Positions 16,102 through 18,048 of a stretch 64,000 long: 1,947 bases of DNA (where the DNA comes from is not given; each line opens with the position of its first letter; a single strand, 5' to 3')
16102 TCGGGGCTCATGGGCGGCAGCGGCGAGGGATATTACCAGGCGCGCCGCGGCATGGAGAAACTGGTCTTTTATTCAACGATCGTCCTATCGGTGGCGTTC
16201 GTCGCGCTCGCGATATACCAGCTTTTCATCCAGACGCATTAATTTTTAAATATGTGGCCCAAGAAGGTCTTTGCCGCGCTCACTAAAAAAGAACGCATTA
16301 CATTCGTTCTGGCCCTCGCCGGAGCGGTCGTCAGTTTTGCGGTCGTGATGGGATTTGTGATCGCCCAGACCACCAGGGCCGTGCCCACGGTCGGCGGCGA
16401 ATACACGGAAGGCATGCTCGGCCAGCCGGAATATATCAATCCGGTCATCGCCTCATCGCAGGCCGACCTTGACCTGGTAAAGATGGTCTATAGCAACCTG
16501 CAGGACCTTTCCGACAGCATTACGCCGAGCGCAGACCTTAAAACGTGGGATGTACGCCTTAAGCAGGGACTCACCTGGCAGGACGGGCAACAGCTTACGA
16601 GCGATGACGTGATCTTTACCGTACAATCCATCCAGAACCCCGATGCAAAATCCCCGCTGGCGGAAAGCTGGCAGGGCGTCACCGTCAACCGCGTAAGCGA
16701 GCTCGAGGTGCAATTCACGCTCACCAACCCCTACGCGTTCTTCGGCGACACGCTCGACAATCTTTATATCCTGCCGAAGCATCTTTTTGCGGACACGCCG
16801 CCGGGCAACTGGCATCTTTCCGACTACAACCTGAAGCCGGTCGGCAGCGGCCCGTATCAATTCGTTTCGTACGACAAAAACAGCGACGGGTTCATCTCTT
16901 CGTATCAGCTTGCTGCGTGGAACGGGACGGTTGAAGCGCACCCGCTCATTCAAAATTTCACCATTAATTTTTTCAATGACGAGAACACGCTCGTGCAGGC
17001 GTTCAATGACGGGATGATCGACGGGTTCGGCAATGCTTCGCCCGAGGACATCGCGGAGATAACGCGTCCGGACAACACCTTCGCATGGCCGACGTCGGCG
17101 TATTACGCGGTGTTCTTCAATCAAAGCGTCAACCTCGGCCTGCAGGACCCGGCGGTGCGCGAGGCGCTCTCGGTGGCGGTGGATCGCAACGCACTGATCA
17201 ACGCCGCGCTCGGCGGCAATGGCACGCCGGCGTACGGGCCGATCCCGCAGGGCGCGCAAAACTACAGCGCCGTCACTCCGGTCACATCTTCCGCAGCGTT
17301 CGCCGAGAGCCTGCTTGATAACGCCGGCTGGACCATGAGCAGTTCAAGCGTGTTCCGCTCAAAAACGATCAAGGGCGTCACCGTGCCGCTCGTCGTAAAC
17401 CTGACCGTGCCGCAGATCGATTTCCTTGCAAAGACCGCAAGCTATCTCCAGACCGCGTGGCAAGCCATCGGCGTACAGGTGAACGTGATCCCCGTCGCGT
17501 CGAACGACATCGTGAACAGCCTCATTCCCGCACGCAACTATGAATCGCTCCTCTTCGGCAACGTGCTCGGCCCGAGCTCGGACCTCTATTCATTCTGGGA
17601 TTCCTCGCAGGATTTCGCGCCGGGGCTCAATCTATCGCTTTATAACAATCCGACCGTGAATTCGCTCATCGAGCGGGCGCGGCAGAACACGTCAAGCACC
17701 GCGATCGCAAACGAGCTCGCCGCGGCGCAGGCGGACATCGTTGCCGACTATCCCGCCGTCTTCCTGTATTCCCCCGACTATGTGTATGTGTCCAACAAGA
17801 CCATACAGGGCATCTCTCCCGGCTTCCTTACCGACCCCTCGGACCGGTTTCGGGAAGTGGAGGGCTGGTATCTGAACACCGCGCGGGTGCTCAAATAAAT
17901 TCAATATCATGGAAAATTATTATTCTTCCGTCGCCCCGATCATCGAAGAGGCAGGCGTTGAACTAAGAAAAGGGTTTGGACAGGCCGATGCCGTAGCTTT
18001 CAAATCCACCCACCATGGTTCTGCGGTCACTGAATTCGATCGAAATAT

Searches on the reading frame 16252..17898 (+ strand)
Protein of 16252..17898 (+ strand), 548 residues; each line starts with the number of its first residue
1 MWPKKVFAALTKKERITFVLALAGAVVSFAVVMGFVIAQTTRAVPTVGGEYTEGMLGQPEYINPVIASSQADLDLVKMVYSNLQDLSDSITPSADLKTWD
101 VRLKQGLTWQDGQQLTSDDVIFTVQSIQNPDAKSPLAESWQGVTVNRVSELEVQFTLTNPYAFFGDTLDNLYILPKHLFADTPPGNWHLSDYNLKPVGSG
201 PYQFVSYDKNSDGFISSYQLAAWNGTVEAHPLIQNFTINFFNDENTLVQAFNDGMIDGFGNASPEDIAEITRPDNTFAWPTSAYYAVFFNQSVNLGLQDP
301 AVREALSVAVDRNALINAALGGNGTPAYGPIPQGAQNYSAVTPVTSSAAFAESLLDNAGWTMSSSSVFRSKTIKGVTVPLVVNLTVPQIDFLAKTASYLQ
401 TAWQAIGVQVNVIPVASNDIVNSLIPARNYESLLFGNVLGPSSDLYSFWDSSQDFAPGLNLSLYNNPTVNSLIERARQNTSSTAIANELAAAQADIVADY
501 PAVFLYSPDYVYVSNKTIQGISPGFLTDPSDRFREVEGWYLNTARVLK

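Call 58: search_protein_families(library=pfam, proteins=[window:16252-17898:+], max_evalue=0.001)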
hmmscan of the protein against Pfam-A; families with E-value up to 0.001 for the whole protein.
window:16252-17898:+ (548 aa): 1 family
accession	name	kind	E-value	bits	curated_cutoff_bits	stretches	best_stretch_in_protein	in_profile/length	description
PF00496.27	SBP_bac_5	-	3e-60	204.7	32.4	1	86-449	6-358/368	Bacterial extracellular solute-binding proteins, family 5 Middle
